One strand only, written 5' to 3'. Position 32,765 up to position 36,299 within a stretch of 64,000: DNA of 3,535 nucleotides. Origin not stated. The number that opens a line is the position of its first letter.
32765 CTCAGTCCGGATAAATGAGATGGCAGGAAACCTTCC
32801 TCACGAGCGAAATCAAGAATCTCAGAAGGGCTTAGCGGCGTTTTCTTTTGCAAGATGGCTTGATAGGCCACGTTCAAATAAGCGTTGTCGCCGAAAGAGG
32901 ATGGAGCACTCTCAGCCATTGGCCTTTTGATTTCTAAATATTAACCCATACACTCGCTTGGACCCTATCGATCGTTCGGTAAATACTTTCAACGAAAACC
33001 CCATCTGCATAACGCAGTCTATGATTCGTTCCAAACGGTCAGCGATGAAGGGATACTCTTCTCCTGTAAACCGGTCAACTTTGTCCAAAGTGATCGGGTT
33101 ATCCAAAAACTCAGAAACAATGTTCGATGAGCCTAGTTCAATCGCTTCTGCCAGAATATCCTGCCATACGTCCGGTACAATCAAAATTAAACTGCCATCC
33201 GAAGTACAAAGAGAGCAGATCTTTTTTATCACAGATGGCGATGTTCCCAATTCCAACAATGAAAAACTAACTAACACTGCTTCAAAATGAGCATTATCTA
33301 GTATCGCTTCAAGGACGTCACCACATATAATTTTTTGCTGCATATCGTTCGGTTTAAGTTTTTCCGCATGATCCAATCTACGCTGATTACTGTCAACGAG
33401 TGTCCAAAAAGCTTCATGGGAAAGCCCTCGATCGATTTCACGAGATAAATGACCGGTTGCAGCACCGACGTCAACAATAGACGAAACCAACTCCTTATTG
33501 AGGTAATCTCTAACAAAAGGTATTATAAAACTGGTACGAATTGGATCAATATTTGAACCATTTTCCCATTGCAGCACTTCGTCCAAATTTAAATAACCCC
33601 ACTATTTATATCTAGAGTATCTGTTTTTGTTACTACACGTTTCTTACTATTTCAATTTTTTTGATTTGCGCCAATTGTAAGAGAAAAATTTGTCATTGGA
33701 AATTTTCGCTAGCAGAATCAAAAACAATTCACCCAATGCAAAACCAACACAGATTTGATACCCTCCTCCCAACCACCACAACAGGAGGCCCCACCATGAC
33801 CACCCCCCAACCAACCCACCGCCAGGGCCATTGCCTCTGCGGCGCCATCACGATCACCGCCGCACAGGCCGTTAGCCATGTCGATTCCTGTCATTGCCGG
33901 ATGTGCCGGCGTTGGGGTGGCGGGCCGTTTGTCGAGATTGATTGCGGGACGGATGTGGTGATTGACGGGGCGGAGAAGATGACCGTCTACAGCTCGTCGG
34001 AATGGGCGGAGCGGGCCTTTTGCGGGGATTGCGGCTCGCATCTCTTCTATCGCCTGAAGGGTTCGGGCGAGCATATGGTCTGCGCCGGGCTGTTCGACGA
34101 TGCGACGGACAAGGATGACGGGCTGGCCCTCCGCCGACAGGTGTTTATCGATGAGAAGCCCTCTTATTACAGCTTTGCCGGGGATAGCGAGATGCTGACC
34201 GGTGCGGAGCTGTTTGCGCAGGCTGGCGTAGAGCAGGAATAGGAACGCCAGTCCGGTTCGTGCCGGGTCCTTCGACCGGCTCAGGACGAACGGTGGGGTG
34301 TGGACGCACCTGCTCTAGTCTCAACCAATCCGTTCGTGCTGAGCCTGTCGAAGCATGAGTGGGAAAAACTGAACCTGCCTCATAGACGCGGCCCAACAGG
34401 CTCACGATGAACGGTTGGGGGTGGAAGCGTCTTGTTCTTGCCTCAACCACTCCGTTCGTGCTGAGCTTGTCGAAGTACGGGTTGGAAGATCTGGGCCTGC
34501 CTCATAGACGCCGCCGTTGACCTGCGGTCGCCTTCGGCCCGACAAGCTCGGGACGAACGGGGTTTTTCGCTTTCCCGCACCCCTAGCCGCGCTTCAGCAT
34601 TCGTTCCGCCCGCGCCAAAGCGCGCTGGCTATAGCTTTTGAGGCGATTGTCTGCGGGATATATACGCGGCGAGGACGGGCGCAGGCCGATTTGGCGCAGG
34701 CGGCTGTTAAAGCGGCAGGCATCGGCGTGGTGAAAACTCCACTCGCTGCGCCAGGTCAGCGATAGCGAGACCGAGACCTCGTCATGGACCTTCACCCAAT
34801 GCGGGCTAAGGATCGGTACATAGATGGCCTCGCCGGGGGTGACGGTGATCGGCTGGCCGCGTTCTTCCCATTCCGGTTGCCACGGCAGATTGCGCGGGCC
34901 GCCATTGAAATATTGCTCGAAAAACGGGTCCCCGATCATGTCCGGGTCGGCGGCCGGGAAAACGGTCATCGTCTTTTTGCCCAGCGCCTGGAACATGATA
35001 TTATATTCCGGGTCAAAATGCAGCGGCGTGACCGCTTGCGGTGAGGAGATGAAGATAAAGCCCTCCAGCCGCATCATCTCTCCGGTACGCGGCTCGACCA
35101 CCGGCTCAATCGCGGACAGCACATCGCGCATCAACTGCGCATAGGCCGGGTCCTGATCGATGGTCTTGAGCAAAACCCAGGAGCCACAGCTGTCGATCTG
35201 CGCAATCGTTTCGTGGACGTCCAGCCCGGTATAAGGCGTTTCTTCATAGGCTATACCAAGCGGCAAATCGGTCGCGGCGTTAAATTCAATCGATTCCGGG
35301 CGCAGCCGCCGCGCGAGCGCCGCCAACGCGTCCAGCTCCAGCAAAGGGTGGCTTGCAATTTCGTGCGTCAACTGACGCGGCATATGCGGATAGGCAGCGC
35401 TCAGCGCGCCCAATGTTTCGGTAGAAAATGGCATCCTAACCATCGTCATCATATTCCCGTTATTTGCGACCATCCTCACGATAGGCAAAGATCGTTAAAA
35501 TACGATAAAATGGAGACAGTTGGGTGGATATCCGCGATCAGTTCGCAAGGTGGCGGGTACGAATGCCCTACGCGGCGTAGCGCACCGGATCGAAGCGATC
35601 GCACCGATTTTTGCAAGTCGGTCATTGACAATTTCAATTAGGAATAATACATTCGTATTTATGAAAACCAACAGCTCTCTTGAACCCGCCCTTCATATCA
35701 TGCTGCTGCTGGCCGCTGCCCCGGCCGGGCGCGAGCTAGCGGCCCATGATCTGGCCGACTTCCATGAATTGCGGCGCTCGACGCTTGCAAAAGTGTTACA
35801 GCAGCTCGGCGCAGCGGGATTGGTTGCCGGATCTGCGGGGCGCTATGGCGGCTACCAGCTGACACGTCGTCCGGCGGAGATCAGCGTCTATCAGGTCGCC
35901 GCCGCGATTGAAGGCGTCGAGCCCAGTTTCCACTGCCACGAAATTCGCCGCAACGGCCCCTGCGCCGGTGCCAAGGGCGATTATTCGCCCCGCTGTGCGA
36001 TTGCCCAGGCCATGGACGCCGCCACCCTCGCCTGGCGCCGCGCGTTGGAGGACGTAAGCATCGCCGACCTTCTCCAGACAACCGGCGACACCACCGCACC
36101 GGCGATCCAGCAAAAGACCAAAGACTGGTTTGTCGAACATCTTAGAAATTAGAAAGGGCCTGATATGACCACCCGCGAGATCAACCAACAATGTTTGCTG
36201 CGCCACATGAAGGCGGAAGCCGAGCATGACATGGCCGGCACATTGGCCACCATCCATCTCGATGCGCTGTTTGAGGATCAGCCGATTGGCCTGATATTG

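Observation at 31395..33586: Candidate novel anti-phage system: SAM methyltransferase + HARE-HTH/Nudix + 3-TM membrane effector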

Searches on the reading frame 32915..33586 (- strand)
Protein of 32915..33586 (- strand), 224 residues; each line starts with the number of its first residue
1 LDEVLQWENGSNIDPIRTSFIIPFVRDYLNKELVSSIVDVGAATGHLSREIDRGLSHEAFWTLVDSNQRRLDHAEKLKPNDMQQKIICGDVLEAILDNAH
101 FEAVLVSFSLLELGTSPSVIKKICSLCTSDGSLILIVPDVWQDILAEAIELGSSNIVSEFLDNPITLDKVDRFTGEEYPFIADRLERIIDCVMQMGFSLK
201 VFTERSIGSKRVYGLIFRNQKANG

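Call 4: search_protein_families(library=pfam, proteins=[window:32915-33586:-], max_evalue=1)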
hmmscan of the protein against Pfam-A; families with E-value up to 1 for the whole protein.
window:32915-33586:- (224 aa): 9 families
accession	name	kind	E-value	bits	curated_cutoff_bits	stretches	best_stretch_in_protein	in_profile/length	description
PF13649.12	Methyltransf_25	-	2e-07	32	27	1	37-131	1-97/97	Methyltransferase domain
PF08241.18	Methyltransf_11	-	9.3e-05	23.4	21.2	1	38-135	1-95/95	Methyltransferase domain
PF13847.12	Methyltransf_31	-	0.00013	22.1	27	1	36-149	6-122/145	Methyltransferase domain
PF08242.18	Methyltransf_12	-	0.00035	21.7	30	1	38-132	1-97/98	Methyltransferase domain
PF13489.12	Methyltransf_23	-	0.00078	19.6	27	1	31-140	20-121/164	Methyltransferase domain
PF05175.20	MTS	-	0.0054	16.8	23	1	28-105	26-103/170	Methyltransferase small domain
PF01209.24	Ubie_methyltran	-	0.032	14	20.1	1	24-136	38-152/233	ubiE/COQ5 methyltransferase family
PF13679.12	Methyltransf_32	-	0.18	12.2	27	1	19-77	11-72/143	Methyltransferase domain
PF00764.25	Arginosuc_synth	-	0.25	11.8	27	1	17-59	11-53/162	Arginosuccinate synthase N-terminal HUP domain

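Call 5: search_protein_families(library=padloc, proteins=[window:32915-33586:-], max_evalue=1)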
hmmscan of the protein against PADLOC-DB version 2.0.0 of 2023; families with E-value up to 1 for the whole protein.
window:32915-33586:- (224 aa): 1 family
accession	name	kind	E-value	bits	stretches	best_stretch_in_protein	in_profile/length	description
PDLC04134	mad2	-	1.5e-09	35.2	1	20-143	278-402/492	mads_2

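Call 6: search_protein_families(library=ncbifam, proteins=[window:32915-33586:-], max_evalue=1)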
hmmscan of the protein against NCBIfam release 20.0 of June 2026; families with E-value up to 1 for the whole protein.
window:32915-33586:- (224 aa): 10 families
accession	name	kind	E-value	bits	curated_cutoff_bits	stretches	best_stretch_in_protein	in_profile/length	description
TIGR02072.1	BioC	equivalog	5.5e-07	29.6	184.95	1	34-151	35-146/244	malonyl-ACP O-methyltransferase BioC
NF001244.0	PRK00216.1-5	equivalog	3.1e-05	23.4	216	1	30-133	45-151/236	bifunctional demethylmenaquinone methyltransferase/2-methoxy-6-polyprenyl-1,4-benzoquinol methylase UbiE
TIGR01934.1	MenG_MenH_UbiE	subfamily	3.5e-05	23.2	158.35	1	32-136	38-142/223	ubiquinone/menaquinone biosynthesis methyltransferase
NF052510.1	methyltran_MpqE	exception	4.4e-05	23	335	1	34-134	47-150/234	methyl-plastoquinone biosynthesis methyltransferase MpqE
TIGR01983.1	UbiG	equivalog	0.00098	18.5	102.95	1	12-135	24-151/228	bifunctional 2-polyprenyl-6-hydroxyphenol methylase/3-demethylubiquinol 3-O-methyltransferase UbiG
NF043040.1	corrin_prot_MT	hypoth_equivalog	0.0082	15.6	180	1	35-135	43-147/216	corrinoid protein-associated methyltransferase CpaM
NF001240.0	PRK00216.1-1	equivalog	0.026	13.6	378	1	36-136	66-169/251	bifunctional demethylmenaquinone methyltransferase/2-methoxy-6-polyprenyl-1,4-benzoquinol methylase UbiE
NF038261.1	rhodoquin_RquA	equivalog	0.036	13.8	175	1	36-136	52-154/218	rhodoquinone biosynthesis methyltransferase RquA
TIGR00740.1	TIGR00740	equivalog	0.13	12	193.3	1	35-135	55-159/239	carboxy-S-adenosyl-L-methionine synthase CmoA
NF001242.0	PRK00216.1-3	equivalog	0.15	11.4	351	1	34-157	71-198/258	bifunctional demethylmenaquinone methyltransferase/2-methoxy-6-polyprenyl-1,4-benzoquinol methylase UbiE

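Call 8: search_protein_families(library=phrogs, proteins=[window:32915-33586:-], max_evalue=0.1)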
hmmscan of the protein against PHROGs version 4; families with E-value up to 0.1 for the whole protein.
window:32915-33586:- (224 aa): 1 family
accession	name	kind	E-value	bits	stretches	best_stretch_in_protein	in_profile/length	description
phrog_4752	-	other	2.8e-06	27.8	1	30-136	50-159/241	tRNA methyltransferase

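Call 28: find_homologous_proteins(query=window:32915-33586:-)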
Query window:32915-33586:- (224 aa): 6 proteins with E <= 0.001 among 274 candidates.
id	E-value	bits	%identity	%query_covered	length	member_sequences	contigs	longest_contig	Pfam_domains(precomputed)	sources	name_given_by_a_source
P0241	3.5e-141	486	100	99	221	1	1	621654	PF13649.13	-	-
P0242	1.3e-103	363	75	100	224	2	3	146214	PF13847.13,PF13649.13,PF08241.19,PF08242.19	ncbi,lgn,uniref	ncbi:class I SAM-dependent methyltransferase [Parasphingorhabdus sp.]|uniref:class I SAM-dependent m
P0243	3.0e-101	356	71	100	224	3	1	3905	PF13847.13,PF13649.13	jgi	-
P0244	1.6e-100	353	71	100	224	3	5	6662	PF13649.13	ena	-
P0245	7.4e-82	292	61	99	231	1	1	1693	PF13649.13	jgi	-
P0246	1.3e-35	141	36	97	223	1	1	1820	PF13847.13,PF13489.13,PF13649.13,PF01209.25,PF08241.19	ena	-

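Call 46: search_solved_structures(query=window:32915-33586:-, max_evalue=0.1)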
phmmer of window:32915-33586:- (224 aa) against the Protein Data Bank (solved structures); distinct sequences matched with E-value up to 0.1: 1.
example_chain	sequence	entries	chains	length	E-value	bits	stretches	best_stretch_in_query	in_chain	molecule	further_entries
3l8d_A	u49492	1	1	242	0.036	16.9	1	17-133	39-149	Methyltransferase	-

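Call 86: predict_structure(alignment_id=A7)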
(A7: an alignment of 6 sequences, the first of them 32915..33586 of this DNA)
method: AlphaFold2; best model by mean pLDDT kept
length: 224 residues; sequences in the alignment: 6
mean_pLDDT: 89.8   pTM: 0.88
mean pLDDT of the five models: 89.8, 89.1, 88.8, 85.3, 78.1
residues with pLDDT >= 90: 140; 70-90: 79; 50-70: 4; < 50: 1
segments of 3 or more residues with pLDDT < 50: none
pLDDT, mean of each block of 10 residues (from residue 1): 84 91 97 96 89 97 93 94 93 81 91 84 91 93 89 89 89 82 91 94 90 93 52
secondary structure, 60 per line:
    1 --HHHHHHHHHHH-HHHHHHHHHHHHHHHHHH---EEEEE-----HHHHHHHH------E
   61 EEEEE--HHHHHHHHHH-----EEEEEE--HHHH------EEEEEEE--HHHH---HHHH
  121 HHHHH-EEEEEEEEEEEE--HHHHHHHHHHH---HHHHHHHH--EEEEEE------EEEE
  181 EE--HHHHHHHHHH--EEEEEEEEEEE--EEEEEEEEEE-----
elements in order: H3-13 H15-32 E36-40 H46-53 E60-65 H68-77 E83-88 H91-94 E101-107 H110-113 H117-125 E127-138 H141-151 H155-162 E165-170 E177-182 H185-194 E197-207 E210-219

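Call 89: fold_search(model_id=the predicted structure, library=pdb)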
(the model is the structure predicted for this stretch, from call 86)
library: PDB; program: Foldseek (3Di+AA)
matches with E <= 10: 1966; with E <= 0.001: 1373
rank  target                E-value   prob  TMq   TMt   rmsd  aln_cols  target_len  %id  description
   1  3sm3                  1.8e-11  1.00  0.65  0.68   4.3       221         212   18  Crystal Structure of SAM-dependent methyltransferases Q8PUK2_METMA from Methanosarcina mazei. Northeast Structural Genom (released 2011-07-20)
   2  7wzg_A                7.0e-11  1.00  0.58  0.56   6.2       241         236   16  Cypemycin N-terminal methyltransferase CypM (released 2023-02-22)
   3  7wzg_C                7.9e-11  1.00  0.63  0.60   6.3       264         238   16  Cypemycin N-terminal methyltransferase CypM (released 2023-02-22)
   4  1qzz                  9.5e-11  1.00  0.59  0.41   4.8       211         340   14  Crystal structure of aclacinomycin-10-hydroxylase (RdmB) in complex with S-adenosyl-L-methionine (SAM) (released 2003-11-25)
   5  3g5l_B                1.0e-10  1.00  0.63  0.66   4.6       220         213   13  Crystal structure of putative S-adenosylmethionine dependent methyltransferase from Listeria monocytogenes (released 2009-02-17)
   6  3d2l_A                1.2e-10  1.00  0.61  0.57   6.9       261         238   13  Crystal structure of SAM-dependent methyltransferase (ZP_00538691.1) from EXIGUOBACTERIUM SP. 255-15 at 1.90 A resolut (released 2008-05-20)
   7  2o57_D                1.9e-10  1.00  0.57  0.49   5.9       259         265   10  Crystal Structure of a putative sarcosine dimethylglycine methyltransferase from Galdieria sulphuraria (released 2006-12-19)
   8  4qdk_A                2.7e-10  1.00  0.65  0.66   4.4       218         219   16  Crystal structure of magnesium protoporphyrin IX methyltransferase (ChlM) from Synechocystis PCC 6803 with bound SAH (released 2014-08-06)
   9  4qdk_B                3.2e-10  1.00  0.65  0.66   4.2       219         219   15  Crystal structure of magnesium protoporphyrin IX methyltransferase (ChlM) from Synechocystis PCC 6803 with bound SAH (released 2014-08-06)
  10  3ofj                  3.7e-10  1.00  0.54  0.66   5.7       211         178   13  Crystal structure of N-methyltransferase NodS from Bradyrhizobium japonicum WM9 (released 2010-10-27)
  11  1y8c                  4.1e-10  1.00  0.63  0.58   6.3       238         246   12  Crystal structure of a S-adenosylmethionine-dependent methyltransferase from Clostridium acetobutylicum ATCC 824 (released 2004-12-28)
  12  2o57_C                5.3e-10  1.00  0.56  0.47   6.0       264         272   11  Crystal Structure of a putative sarcosine dimethylglycine methyltransferase from Galdieria sulphuraria (released 2006-12-19)
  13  2o57_A                6.3e-10  1.00  0.58  0.47   5.4       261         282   11  Crystal Structure of a putative sarcosine dimethylglycine methyltransferase from Galdieria sulphuraria (released 2006-12-19)
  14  3d2l_C                6.3e-10  1.00  0.59  0.55   7.5       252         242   15  Crystal structure of SAM-dependent methyltransferase (ZP_00538691.1) from EXIGUOBACTERIUM SP. 255-15 at 1.90 A resolut (released 2008-05-20)
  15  1xds_A                6.3e-10  1.00  0.52  0.36   6.1       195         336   17  Crystal structure of Aclacinomycin-10-hydroxylase (RdmB) in complex with S-adenosyl-L-methionine (SAM) and 11-deoxy-be (released 2004-11-23)
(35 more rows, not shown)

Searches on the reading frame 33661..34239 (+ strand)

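Call 102: search_protein_families(library=pfam, proteins=[window:33661-34239:+], max_evalue=0.01)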
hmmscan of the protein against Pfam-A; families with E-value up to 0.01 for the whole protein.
window:33661-34239:+ (193 aa): 1 family
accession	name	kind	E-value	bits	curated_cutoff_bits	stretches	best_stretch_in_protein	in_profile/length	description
PF04828.22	GFA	-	1.6e-14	54.4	24.3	1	54-152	2-102/115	Glutathione-dependent formaldehyde-activating enzyme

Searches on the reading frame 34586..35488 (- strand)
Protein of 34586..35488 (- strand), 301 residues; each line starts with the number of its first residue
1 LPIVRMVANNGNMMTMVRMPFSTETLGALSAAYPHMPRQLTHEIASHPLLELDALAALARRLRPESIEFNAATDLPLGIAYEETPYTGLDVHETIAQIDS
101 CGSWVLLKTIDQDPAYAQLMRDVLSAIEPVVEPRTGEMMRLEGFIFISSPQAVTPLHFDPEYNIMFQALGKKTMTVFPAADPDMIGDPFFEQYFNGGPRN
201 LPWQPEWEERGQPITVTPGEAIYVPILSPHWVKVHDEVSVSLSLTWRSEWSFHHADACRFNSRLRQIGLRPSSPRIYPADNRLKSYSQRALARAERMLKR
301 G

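Call 102: search_protein_families(library=pfam, proteins=[window:34586-35488:-], max_evalue=0.01)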
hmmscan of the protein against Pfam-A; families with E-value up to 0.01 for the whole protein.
window:34586-35488:- (301 aa): 1 family
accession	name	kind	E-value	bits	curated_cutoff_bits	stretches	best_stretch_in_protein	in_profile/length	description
PF13621.12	Cupin_8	-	1.6e-07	31.9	27.4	1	142-248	133-248/252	Cupin-like domain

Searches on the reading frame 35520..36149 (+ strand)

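Call 102: search_protein_families(library=pfam, proteins=[window:35520-36149:+], max_evalue=0.01)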
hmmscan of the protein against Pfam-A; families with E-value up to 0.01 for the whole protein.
window:35520-36149:+ (210 aa): 4 families
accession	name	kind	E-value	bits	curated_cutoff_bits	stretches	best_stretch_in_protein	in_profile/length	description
PF02082.26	Rrf2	-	1.9e-26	93.2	30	1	52-186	3-131/132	Iron-dependent Transcriptional regulator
PF03444.21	HrcA_DNA-bdg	-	0.0032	17.5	21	0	74-117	25-68/79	Winged helix-turn-helix transcription repressor, HrcA DNA-binding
PF12802.13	MarR_2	-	0.0037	17.8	27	0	58-103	8-51/61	MarR family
PF13545.12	HTH_Crp_2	-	0.0074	16.7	27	0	73-108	23-57/70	Crp-like helix-turn-helix domain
